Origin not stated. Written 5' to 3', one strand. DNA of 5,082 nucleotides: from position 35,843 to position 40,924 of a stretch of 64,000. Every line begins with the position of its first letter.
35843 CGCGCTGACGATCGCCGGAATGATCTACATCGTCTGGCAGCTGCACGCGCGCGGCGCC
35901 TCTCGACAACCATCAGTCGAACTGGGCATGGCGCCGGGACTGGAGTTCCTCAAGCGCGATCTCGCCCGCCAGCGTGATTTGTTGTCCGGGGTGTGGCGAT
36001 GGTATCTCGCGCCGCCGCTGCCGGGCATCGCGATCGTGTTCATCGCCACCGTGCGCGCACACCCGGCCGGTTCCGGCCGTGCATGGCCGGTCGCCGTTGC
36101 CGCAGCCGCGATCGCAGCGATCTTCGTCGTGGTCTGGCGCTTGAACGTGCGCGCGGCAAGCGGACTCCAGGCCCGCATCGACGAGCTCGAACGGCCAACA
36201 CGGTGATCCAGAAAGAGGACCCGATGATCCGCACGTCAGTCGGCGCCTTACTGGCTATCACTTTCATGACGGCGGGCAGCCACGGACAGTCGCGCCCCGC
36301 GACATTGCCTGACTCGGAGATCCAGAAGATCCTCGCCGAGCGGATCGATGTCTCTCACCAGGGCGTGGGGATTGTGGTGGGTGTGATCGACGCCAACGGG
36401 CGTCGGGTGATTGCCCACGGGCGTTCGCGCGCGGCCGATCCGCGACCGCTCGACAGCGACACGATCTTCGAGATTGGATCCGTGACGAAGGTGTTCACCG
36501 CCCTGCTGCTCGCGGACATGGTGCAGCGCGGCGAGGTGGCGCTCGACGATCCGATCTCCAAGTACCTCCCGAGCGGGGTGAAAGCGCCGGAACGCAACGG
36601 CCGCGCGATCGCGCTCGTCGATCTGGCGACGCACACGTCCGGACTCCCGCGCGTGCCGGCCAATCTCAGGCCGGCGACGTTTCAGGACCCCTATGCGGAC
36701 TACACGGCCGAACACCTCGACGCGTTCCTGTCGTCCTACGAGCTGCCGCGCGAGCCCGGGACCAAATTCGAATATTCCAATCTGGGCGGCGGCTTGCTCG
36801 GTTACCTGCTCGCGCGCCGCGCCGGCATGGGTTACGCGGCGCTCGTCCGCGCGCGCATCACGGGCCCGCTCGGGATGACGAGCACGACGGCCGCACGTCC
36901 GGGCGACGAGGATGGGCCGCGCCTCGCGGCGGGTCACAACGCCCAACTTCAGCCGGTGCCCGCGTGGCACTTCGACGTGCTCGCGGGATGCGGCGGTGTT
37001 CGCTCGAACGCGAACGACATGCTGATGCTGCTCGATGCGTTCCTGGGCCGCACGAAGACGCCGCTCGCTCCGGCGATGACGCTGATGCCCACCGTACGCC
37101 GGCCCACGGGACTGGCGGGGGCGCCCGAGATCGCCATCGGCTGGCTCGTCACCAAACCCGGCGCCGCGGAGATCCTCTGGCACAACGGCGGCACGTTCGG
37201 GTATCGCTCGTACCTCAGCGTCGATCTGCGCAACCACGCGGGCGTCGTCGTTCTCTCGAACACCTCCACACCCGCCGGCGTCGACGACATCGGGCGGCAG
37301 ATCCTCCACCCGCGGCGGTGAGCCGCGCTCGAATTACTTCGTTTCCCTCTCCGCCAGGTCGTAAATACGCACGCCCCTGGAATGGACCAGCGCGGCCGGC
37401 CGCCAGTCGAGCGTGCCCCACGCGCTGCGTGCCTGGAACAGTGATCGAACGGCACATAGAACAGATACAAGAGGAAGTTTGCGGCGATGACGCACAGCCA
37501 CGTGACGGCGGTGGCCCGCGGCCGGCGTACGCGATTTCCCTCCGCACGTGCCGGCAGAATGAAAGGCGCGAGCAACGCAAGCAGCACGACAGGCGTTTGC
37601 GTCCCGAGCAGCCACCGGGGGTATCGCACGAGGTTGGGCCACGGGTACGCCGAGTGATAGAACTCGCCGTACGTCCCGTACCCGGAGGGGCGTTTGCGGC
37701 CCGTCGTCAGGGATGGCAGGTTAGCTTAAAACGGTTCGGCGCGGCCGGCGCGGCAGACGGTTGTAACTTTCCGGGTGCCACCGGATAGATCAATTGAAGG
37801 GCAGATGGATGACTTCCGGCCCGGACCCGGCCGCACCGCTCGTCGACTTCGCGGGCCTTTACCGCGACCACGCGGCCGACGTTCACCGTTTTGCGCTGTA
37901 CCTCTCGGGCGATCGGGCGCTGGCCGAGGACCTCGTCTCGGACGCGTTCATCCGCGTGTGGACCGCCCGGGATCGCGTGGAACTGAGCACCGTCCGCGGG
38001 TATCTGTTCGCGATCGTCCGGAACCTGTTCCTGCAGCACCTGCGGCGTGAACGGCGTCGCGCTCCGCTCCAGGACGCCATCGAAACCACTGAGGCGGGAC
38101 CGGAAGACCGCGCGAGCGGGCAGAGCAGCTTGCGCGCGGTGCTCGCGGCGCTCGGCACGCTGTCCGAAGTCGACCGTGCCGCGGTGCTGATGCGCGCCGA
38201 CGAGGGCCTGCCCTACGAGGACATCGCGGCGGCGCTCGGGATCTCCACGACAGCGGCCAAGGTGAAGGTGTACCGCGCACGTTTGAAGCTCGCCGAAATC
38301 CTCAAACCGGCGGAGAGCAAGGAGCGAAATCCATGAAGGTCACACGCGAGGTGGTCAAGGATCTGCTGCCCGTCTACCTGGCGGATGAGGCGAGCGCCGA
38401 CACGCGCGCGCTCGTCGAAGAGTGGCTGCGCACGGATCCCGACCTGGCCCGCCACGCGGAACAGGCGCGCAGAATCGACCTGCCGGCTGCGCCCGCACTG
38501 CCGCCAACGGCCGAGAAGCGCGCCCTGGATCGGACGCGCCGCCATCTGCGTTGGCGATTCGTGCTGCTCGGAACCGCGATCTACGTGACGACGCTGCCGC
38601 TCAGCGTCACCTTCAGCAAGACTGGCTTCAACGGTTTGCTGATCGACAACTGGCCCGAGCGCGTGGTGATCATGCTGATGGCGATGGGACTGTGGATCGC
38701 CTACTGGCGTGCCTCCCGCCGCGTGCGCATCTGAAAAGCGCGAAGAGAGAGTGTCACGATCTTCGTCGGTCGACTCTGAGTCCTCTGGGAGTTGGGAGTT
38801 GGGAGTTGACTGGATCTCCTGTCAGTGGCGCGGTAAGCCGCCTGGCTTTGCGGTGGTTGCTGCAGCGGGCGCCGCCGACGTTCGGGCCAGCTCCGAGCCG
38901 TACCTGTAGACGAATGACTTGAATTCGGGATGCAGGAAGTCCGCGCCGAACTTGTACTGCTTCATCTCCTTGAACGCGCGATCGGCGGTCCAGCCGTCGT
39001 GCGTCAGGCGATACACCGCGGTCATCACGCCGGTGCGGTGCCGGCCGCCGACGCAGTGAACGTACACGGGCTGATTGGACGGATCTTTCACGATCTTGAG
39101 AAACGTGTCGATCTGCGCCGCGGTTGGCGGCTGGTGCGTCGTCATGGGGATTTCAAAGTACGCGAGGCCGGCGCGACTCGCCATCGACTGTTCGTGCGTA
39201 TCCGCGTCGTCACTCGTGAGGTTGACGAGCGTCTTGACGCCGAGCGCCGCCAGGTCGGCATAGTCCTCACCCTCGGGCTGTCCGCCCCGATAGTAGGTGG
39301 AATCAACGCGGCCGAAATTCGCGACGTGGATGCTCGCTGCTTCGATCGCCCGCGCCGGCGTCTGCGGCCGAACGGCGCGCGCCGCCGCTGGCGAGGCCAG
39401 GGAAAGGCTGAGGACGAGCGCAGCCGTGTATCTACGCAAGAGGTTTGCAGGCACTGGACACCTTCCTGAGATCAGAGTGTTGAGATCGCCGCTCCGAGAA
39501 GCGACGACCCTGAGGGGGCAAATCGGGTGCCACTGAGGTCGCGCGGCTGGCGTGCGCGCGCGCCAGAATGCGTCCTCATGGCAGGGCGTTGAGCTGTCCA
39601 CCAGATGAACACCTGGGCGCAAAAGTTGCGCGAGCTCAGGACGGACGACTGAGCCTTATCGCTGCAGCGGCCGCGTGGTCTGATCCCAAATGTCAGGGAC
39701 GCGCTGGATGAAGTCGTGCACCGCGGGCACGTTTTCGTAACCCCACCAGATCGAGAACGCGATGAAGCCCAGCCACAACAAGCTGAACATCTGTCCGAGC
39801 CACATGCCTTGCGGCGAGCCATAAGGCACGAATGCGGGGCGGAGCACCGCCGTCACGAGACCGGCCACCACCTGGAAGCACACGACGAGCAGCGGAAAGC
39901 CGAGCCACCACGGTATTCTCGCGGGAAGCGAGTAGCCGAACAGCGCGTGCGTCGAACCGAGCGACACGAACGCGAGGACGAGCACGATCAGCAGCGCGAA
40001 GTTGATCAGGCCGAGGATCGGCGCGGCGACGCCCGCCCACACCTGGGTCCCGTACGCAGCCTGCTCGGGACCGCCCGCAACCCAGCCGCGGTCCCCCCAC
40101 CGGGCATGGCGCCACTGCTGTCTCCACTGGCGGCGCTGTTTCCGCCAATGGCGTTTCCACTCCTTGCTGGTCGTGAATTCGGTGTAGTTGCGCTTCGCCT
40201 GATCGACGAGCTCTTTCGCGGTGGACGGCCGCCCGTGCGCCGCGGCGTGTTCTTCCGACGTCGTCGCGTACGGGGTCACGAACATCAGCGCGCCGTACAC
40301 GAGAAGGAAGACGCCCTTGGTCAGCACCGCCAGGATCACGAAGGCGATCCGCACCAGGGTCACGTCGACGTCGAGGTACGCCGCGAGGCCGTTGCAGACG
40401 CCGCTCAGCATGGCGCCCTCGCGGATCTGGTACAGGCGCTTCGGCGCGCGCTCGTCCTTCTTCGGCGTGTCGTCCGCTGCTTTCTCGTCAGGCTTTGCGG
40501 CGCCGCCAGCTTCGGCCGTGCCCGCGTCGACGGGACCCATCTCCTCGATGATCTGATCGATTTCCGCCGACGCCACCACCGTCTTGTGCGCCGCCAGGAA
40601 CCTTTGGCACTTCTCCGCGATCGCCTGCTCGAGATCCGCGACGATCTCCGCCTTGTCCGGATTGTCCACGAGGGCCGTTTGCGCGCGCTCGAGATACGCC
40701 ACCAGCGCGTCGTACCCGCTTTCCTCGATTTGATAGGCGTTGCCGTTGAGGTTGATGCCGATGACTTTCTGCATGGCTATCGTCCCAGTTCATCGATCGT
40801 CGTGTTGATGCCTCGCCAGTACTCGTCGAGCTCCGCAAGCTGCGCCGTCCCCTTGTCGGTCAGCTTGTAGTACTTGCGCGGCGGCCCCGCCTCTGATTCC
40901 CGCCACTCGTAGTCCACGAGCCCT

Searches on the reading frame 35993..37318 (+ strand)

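Call 51: search_protein_families(library=pfam, proteins=[window:35993-37318:+], max_evalue=0.00001)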
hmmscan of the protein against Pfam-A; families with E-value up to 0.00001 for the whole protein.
window:35993-37318:+ (442 aa): 1 family
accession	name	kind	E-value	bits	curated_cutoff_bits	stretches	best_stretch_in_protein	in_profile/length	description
PF00144.29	Beta-lactamase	-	1e-61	209.4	27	1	119-431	10-317/329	Beta-lactamase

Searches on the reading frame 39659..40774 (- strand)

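Call 51: search_protein_families(library=pfam, proteins=[window:39659-40774:-], max_evalue=0.00001)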
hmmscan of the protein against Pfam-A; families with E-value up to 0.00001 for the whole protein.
window:39659-40774:- (372 aa): 1 family
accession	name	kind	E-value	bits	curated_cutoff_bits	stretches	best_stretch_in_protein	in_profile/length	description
PF04024.17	PspC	-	1.6e-17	63.5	25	1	112-169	1-57/58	PspC domain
